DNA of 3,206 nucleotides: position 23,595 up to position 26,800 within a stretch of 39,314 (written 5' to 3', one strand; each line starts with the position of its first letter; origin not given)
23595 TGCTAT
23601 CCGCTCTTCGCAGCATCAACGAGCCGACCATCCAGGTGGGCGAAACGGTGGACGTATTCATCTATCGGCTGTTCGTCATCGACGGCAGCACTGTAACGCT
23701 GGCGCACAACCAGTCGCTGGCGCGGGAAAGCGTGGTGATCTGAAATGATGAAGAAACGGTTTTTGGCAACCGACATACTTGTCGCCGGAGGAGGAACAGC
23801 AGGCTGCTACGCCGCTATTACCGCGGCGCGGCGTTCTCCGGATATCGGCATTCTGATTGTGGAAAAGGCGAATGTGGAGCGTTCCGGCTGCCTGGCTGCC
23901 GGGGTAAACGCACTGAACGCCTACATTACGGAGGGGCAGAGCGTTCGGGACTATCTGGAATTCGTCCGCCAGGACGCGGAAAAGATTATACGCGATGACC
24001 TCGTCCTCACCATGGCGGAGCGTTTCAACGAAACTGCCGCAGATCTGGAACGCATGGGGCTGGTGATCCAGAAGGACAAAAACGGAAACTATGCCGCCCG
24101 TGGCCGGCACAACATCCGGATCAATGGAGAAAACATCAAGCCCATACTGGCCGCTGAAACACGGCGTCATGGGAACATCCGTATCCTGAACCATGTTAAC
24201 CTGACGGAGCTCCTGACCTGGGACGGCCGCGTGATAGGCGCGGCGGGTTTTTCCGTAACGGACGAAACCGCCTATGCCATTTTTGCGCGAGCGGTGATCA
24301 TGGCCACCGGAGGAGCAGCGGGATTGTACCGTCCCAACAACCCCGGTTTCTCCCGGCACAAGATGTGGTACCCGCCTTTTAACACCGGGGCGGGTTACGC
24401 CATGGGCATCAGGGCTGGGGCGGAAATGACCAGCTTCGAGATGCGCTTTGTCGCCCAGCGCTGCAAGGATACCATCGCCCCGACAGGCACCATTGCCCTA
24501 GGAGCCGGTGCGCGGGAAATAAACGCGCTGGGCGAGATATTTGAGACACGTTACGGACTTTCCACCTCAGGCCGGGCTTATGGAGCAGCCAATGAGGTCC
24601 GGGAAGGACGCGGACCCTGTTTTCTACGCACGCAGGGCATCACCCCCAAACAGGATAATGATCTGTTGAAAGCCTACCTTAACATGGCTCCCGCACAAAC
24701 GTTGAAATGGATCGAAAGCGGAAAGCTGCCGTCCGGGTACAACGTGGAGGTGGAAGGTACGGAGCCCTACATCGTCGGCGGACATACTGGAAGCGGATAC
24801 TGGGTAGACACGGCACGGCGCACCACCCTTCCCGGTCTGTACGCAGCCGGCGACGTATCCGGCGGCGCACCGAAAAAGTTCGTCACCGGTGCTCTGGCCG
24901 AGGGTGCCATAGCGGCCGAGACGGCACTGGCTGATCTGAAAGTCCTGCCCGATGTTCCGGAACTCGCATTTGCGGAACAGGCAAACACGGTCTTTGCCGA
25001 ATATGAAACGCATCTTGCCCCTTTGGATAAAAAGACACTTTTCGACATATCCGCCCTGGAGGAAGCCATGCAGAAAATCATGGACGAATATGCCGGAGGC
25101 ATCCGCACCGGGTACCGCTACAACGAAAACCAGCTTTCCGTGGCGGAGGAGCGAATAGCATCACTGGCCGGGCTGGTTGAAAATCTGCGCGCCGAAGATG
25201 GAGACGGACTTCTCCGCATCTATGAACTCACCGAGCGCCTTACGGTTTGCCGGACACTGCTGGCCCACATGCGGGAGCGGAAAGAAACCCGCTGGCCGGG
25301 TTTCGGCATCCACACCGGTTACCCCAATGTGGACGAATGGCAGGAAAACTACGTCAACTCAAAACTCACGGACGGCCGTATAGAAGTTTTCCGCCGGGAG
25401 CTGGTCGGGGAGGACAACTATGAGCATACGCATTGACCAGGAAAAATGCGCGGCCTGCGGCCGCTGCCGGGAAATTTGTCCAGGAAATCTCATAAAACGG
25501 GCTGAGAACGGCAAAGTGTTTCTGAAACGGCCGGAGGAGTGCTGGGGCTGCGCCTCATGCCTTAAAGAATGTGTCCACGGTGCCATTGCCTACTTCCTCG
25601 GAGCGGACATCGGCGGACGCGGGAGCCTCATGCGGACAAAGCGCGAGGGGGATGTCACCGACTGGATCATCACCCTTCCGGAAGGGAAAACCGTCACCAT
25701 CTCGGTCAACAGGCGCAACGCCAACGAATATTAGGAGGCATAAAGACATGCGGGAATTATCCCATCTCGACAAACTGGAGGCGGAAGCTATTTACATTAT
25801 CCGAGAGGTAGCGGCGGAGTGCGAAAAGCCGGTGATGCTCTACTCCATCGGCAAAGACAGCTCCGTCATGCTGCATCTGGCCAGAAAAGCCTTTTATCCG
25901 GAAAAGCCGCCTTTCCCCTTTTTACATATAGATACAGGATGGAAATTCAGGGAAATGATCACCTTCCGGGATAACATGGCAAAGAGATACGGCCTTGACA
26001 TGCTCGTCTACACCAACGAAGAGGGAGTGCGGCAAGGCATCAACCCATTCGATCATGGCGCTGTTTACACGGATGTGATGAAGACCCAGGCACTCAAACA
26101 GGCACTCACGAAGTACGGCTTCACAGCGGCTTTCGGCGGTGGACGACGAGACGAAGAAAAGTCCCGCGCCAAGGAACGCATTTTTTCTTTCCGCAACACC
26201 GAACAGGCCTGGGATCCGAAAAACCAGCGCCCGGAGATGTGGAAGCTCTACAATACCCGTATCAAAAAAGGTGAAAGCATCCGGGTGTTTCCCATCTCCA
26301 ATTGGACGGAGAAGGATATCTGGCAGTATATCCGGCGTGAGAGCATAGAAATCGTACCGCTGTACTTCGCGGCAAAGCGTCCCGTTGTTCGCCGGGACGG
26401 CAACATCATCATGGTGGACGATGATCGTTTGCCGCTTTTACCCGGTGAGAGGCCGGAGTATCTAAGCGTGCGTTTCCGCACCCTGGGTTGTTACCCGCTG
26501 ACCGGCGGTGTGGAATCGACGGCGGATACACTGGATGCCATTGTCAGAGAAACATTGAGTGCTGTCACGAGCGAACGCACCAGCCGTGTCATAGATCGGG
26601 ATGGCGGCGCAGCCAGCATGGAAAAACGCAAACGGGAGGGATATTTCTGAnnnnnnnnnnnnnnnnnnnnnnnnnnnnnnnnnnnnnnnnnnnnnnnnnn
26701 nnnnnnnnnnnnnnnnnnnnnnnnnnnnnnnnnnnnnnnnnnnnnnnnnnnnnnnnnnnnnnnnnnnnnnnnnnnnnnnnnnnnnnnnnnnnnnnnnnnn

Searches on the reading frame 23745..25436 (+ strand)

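Call 17: search_protein_families(library=pfam, proteins=[window:23745-25436:+], max_evalue=0.0001)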
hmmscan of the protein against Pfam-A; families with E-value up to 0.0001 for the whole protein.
window:23745-25436:+ (563 aa): 3 families
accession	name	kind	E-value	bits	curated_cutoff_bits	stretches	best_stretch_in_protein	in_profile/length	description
PF00890.30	FAD_binding_2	-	9.3e-26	91.4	20.4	1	10-374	1-402/414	FAD binding domain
PF07992.20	Pyr_redox_2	-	2.5e-07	30.9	26.1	0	10-201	2-118/291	Pyridine nucleotide-disulphide oxidoreductase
PF12831.13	FAD_oxidored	-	9.3e-05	22.3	27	0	10-191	1-147/416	FAD dependent oxidoreductase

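Call 58: search_protein_families(library=ncbifam, proteins=[window:23745-25436:+], max_evalue=0.00001)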
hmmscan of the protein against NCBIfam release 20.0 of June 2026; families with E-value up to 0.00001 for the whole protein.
window:23745-25436:+ (563 aa): 31 families (the best 25 are shown)
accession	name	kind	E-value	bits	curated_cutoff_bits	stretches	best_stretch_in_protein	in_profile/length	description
NF005331.0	PRK06854.1-2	equivalog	1.4e-246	819.3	557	1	2-562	3-562/563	adenylyl-sulfate reductase subunit alpha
TIGR02061.1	aprA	equivalog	2.6e-90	303.7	641.75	1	10-541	1-598/616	adenylyl-sulfate reductase subunit alpha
NF006131.0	PRK08275.1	equivalog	7.9e-72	242.3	587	1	3-552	5-551/577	fumarate reductase/succinate dehydrogenase flavoprotein subunit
NF010374.0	PRK13800.1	equivalog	7.1e-51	173.4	1196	1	7-552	12-556/898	fumarate reductase/succinate dehydrogenase flavoprotein subunit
NF004900.0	PRK06263.1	equivalog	4.1e-31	108.2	718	1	3-534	2-530/546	fumarate reductase (CoM/CoB) subunit TfrA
TIGR01812.1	sdhA_frdA_Gneg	subfamily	6.8e-22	77.6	567.3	1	10-531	1-533/568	succinate dehydrogenase or fumarate reductase, flavoprotein subunit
NF006686.0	PRK09231.1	equivalog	3.1e-19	68.9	854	1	7-257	4-249/598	fumarate reductase (quinol) flavoprotein subunit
NF004724.0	PRK06069.1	subfamily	2.3e-18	65.7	826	1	7-532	4-545/577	succinate dehydrogenase/fumarate reductase flavoprotein subunit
TIGR00551.1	nadB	equivalog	8.1e-18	64.4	452.75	1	9-233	3-221/489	L-aspartate oxidase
NF005867.0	PRK07804.1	equivalog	1e-17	63.6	639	1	8-232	18-243/548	L-aspartate oxidase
TIGR01176.1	fum_red_Fp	equivalog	1.8e-17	63.2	932.7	1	8-257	3-247/580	fumarate reductase (quinol) flavoprotein subunit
NF005701.0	PRK07512.1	equivalog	2.4e-16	59.2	528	1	4-373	5-365/516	L-aspartate oxidase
NF004613.0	PRK05945.1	equivalog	5.2e-16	58.3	824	1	7-290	2-293/575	succinate dehydrogenase/fumarate reductase flavoprotein subunit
NF004820.0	PRK06175.1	equivalog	4.7e-15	55.4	472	1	8-196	4-193/433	L-aspartate oxidase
NF006567.0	PRK09077.1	equivalog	4.8e-14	51.5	629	1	5-234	5-240/537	L-aspartate oxidase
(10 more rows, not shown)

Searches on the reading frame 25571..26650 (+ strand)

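Call 17: search_protein_families(library=pfam, proteins=[window:25571-26650:+], max_evalue=0.0001)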
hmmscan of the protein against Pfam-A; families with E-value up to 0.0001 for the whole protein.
window:25571-26650:+ (359 aa): 1 family
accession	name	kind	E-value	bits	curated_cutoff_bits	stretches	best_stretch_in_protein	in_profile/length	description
PF01507.26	PAPS_reduct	-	2.4e-58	197.5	22.5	1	87-312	2-174/175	Phosphoadenosine phosphosulfate reductase domain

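Call 58: search_protein_families(library=ncbifam, proteins=[window:25571-26650:+], max_evalue=0.00001)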
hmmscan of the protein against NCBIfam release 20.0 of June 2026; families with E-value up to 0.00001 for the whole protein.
window:25571-26650:+ (359 aa): 12 families
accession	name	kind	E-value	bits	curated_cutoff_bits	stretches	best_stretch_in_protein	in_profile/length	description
NF009214.0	PRK12563.1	equivalog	1.6e-154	514.1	413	1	56-359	14-317/317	sulfate adenylyltransferase subunit CysD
TIGR02039.1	CysD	subfamily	1.2e-146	487.9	396.6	1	66-359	1-294/294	sulfate adenylyltransferase, small subunit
NF003587.0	PRK05253.1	subfamily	3.3e-144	479.7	195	1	60-359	3-301/301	sulfate adenylyltransferase subunit CysD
NF002537.0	PRK02090.1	equivalog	5.8e-19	68.7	154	1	65-265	22-200/244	phosphoadenylyl-sulfate reductase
TIGR02057.1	PAPS_reductase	equivalog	1e-13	51.7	254.2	1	77-206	17-150/224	phosphoadenosine phosphosulfate reductase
TIGR00434.1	cysH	subfamily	1.1e-13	51.6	165.1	1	87-205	16-138/214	phosophoadenylyl-sulfate reductase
NF010367.0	PRK13795.1-2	equivalog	1.2e-12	47.1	456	1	61-265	218-403/584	hypothetical protein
TIGR02055.1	APS_reductase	subfamily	2.6e-11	43.7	235.3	1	98-265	7-155/194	adenylylsulfate reductase, thioredoxin dependent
NF010366.0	PRK13795.1-1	equivalog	3e-11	42.2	745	1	64-160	242-340/667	hypothetical protein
NF006327.0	PRK08557.1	equivalog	1.8e-10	40.2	366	0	64-199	157-298/415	hypothetical protein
NF010368.0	PRK13795.1-3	equivalog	2.1e-10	39.5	588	1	64-265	226-408/635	hypothetical protein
NF006351.0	PRK08576.1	equivalog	2.7e-07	29.5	290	1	65-266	217-390/436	hypothetical protein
